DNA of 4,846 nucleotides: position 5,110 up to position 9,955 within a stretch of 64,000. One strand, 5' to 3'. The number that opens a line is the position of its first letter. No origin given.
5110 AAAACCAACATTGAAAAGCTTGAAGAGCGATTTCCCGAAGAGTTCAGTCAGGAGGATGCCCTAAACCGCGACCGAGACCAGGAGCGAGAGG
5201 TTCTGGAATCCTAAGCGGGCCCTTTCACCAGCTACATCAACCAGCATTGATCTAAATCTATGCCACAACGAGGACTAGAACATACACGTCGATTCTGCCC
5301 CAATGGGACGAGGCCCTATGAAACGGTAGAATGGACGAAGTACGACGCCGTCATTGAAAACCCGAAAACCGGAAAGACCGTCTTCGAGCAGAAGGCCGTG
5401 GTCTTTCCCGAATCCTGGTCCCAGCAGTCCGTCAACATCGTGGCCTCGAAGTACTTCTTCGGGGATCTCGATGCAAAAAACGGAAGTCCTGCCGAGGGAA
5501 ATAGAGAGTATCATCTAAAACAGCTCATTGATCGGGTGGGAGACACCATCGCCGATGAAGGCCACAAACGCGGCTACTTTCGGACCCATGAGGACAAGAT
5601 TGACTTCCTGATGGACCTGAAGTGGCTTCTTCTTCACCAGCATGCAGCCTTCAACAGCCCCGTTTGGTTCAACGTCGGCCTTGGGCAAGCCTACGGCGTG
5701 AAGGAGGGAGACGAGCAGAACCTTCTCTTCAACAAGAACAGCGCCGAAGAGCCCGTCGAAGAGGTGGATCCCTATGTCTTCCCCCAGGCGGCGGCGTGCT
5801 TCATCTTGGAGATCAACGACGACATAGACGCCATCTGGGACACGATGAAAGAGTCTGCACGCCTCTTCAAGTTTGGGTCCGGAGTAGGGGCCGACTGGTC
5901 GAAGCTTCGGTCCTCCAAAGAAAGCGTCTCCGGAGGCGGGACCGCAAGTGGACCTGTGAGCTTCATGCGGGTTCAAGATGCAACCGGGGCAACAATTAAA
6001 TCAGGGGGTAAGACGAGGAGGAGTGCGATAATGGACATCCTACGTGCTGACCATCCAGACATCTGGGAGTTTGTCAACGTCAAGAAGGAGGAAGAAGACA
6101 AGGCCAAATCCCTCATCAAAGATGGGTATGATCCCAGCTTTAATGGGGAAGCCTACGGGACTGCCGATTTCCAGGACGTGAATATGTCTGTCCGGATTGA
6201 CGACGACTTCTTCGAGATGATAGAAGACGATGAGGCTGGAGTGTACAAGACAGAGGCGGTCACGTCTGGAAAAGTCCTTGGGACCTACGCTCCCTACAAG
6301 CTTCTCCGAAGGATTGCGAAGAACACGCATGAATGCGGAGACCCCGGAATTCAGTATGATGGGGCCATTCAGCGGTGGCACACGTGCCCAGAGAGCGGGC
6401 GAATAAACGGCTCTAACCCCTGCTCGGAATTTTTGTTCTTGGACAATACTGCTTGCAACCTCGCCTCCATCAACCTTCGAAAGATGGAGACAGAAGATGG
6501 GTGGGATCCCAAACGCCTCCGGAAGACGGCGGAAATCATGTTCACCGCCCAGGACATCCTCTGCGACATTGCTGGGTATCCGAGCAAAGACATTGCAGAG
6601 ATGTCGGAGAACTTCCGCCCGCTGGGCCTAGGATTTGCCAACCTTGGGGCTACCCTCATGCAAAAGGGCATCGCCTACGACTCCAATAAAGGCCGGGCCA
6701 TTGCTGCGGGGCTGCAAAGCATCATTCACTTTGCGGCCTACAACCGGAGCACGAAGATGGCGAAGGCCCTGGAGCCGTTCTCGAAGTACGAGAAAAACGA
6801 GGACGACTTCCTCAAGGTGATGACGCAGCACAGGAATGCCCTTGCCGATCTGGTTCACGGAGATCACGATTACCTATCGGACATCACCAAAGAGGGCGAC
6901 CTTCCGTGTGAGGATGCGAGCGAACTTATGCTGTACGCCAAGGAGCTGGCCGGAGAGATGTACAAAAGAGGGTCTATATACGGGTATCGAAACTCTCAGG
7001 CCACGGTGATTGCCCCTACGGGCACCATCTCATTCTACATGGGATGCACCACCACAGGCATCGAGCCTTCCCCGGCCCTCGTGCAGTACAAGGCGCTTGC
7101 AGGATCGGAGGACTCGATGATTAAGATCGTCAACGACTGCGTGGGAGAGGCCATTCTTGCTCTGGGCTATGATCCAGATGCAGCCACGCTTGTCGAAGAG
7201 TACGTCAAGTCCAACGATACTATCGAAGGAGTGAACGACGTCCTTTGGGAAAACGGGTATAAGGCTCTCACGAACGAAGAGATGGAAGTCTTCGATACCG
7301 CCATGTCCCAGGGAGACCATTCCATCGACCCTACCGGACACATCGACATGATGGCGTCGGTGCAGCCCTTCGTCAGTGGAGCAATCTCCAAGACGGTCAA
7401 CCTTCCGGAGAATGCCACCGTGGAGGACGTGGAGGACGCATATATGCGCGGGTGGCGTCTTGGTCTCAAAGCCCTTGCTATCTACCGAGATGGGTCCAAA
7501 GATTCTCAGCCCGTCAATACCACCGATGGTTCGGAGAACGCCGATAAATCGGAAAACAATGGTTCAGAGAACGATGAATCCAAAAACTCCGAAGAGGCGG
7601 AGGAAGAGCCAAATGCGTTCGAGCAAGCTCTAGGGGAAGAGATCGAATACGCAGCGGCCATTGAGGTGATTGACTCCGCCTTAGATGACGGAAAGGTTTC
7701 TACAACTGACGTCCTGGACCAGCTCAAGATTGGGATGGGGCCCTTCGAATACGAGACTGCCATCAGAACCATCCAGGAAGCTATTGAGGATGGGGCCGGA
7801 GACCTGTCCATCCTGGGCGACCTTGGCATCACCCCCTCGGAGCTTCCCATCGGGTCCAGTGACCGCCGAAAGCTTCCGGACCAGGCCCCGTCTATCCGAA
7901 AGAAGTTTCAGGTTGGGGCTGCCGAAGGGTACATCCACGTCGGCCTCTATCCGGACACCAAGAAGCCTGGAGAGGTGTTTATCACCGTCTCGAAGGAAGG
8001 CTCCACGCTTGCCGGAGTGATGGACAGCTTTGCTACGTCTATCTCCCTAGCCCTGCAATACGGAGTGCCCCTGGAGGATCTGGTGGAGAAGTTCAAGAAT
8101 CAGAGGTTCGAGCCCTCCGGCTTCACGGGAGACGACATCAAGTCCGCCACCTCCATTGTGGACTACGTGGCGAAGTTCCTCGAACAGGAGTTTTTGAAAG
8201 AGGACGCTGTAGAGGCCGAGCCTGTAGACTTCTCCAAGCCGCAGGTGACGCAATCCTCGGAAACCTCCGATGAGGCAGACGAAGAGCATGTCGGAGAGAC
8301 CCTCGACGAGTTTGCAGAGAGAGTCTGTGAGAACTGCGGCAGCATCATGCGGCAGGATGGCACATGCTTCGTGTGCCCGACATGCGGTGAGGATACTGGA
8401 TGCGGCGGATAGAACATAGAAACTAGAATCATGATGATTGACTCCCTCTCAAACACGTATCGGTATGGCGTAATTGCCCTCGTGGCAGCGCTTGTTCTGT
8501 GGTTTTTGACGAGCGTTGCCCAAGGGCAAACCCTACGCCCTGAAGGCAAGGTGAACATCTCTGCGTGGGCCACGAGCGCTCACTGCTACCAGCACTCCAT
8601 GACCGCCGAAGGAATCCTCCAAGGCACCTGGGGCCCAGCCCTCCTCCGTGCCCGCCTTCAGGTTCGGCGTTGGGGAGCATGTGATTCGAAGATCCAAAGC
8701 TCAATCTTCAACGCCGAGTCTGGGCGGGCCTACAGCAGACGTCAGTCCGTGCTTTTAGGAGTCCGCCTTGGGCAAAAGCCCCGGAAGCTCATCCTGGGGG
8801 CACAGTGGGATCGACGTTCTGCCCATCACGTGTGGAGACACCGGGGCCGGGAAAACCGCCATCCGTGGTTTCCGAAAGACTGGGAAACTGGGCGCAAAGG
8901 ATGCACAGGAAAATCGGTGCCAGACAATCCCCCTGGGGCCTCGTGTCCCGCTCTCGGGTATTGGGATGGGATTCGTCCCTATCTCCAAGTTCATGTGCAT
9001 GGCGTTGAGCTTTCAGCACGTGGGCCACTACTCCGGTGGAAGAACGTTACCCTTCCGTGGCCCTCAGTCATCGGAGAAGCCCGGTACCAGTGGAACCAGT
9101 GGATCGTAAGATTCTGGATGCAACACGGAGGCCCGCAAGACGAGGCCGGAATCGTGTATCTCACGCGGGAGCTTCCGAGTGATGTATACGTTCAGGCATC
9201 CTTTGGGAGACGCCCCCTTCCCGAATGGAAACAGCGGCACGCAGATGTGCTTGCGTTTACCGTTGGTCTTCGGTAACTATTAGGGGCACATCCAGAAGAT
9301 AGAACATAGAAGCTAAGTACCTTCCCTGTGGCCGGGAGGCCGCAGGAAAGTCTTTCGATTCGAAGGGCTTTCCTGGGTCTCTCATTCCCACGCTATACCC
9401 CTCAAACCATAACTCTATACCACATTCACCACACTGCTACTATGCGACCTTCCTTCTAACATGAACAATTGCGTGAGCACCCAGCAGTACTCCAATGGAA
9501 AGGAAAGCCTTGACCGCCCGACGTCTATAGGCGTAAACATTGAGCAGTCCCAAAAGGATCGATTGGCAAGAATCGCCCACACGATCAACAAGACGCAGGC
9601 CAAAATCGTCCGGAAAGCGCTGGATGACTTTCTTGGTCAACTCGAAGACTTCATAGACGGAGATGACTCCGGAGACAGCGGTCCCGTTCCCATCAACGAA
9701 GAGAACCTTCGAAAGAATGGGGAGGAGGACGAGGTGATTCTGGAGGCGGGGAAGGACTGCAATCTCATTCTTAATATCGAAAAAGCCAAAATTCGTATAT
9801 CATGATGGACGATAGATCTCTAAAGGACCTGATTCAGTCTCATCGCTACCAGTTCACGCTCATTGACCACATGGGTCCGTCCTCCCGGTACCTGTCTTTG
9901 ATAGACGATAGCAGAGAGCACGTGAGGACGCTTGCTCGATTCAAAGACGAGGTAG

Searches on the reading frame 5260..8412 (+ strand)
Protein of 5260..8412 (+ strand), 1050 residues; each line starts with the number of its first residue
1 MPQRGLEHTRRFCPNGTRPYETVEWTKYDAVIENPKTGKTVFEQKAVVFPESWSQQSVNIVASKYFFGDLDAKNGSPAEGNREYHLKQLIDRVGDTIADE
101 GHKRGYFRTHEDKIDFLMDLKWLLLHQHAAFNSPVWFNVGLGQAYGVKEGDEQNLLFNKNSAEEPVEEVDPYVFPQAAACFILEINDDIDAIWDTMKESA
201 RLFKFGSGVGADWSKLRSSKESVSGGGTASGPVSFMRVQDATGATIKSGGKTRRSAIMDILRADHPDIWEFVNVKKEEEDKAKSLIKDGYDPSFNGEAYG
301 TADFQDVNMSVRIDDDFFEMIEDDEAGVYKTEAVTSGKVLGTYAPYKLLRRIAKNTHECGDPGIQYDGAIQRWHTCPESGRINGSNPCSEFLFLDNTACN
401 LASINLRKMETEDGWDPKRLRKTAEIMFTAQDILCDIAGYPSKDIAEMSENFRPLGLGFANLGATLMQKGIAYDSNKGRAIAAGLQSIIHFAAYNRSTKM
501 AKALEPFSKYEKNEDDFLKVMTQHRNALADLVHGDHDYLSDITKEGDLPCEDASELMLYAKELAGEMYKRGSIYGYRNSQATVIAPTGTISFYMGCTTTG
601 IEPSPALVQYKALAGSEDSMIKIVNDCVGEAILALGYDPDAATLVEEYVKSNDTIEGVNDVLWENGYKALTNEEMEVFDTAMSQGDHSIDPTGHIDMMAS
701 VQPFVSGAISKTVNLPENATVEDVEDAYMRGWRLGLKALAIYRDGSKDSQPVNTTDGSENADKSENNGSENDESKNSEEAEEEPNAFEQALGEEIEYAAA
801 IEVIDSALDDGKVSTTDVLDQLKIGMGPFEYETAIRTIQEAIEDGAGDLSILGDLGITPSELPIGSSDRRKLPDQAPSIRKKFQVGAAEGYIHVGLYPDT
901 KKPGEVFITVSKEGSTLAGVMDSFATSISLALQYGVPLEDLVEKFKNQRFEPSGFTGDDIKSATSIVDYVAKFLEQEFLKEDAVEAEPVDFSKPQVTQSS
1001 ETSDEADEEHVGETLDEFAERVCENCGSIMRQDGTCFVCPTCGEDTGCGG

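Call 10: search_protein_families(library=phrogs, proteins=[window:5260-8412:+], max_evalue=0.001)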
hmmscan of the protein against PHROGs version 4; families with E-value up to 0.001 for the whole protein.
window:5260-8412:+ (1050 aa): 6 families
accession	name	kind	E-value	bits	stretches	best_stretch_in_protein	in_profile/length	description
phrog_84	-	DNA, RNA and nucleotide metabolism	7.9e-114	382.7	2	58-797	203-822/975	ribonucleoside-diphosphate reductase large subunit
phrog_3844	-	moron, auxiliary metabolic gene and host takeover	1.9e-28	100.6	1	398-739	161-427/451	NrdA-like aerobic NDP reductase large subunit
phrog_367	-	DNA, RNA and nucleotide metabolism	5.8e-20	72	1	232-502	262-502/701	ribonucleotide reductase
phrog_3987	-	DNA, RNA and nucleotide metabolism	1.6e-11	44.5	1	176-280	218-322/467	ribonucleotide reductase large subunit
phrog_6132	-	DNA, RNA and nucleotide metabolism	3.5e-08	34.1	1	176-246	214-285/530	ribonucleotide reductase large subunit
phrog_30939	-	DNA, RNA and nucleotide metabolism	5.6e-05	22.2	0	572-749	794-964/977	ribonucleotide reductase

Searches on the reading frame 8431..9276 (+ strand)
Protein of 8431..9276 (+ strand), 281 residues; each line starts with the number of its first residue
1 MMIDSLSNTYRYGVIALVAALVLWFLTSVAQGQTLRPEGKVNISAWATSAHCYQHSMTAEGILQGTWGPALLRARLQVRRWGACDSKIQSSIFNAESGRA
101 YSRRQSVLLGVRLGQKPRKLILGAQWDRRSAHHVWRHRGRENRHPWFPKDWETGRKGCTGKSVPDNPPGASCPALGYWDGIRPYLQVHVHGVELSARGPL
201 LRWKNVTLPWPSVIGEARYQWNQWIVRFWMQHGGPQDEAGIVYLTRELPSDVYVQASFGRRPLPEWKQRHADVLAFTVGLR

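Call 10: search_protein_families(library=phrogs, proteins=[window:8431-9276:+], max_evalue=0.001)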
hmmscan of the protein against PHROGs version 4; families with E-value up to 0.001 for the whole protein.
window:8431-9276:+ (281 aa): 0 families

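Call 28: find_related_loci(query=window:8431-9276:+, collection=viral_contigs, flank=10000)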
Query window:8431-9276:+ (281 aa) in viral_contigs; peptide patterns used: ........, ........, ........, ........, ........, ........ (x = any residue, [..] = any of these).
3 stretches matched a pattern; 1 encode a relative of the query (tblastn E <= 1e-3); 1 distinct loci.
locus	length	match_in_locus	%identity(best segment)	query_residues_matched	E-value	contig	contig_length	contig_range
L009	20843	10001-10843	90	1-281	8e-175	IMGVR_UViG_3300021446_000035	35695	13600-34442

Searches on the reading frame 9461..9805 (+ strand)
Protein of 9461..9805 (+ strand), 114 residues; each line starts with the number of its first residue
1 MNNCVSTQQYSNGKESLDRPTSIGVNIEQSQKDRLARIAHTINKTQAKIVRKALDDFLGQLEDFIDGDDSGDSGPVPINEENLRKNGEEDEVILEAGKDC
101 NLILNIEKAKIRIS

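Call 57: search_protein_families(library=pfam, alignment_id=A3, max_evalue=0.01)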
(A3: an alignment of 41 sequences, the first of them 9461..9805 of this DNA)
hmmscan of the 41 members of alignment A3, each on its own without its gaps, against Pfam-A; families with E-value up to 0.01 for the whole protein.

A. member 1, window:9461-9805:+ (114 aa): 0 families

B. families by the number of members that match (of 41 scanned): 14 families
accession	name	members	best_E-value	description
PF24228.1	CrAss_Ring_1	1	1.5e-33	Phage tail ring protein 1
PF25702.1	CrAss_Ring_2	1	2.1e-22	Phage tail ring protein 2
PF01510.30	Amidase_2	1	2.1e-20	N-acetylmuramoyl-L-alanine amidase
PF25710.1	CrAss_Ring_3_4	1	2.2e-10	Phage tail ring protein 3/4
PF03819.22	MazG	1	1.3e-09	MazG nucleotide pyrophosphohydrolase domain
PF08448.16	PAS_4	1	2.6e-05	PAS fold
PF24175.2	SU10_adaptor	1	5e-05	SU10 adaptor protein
PF01503.22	PRA-PH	1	7.9e-05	Phosphoribosyl-ATP pyrophosphohydrolase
PF12643.12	MazG-like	1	0.001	MazG-like family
PF03167.25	UDG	1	0.0014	Uracil DNA glycosylase superfamily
PF09851.14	SHOCT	1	0.0025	Short C-terminal domain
PF09893.14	DUF2120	1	0.0028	Uncharacterized protein conserved in archaea (DUF2120)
PF00149.33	Metallophos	1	0.0067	Calcineurin-like phosphoesterase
PF08447.18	PAS_3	1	0.0075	PAS fold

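Call 58: search_protein_families(library=phrogs, alignment_id=A3, max_evalue=0.001)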
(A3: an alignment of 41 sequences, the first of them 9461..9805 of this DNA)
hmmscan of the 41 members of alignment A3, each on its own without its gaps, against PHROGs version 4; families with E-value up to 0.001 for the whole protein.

A. member 1, window:9461-9805:+ (114 aa): 0 families

B. families by the number of members that match (of 41 scanned): 22 families
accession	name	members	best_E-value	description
phrog_704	-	1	6.3e-44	DNA repair exonuclease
phrog_229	-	1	4.8e-38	MazG-like pyrophosphatase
phrog_822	-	1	2e-33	amidase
phrog_1493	-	1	1e-23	endolysin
phrog_37613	-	1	1.7e-17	MazG-like pyrophosphatase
phrog_35436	-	1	6.3e-17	amidase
phrog_9863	-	1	6.1e-15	virion structural protein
phrog_33740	-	1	3e-12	-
phrog_12143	-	1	1.2e-11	-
phrog_12177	-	1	1.3e-11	-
phrog_1794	-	1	1.9e-11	amidase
phrog_15515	-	1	6.1e-11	-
phrog_22758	-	1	4.9e-08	MazG-like pyrophosphatase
phrog_16522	-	1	1.3e-06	MazG-like pyrophosphatase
phrog_7698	-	1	5.4e-06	endolysin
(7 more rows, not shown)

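Call 97: search_protein_families(library=padloc, proteins=[window:9461-9805:+], max_evalue=0.001)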
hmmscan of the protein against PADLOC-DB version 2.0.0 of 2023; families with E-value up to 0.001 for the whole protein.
window:9461-9805:+ (114 aa): 1 family
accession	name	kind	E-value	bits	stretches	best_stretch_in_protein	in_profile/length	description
PDLC00160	HamA1|HamA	-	0.00079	16.8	1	21-69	155-204/264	DUF1837 domain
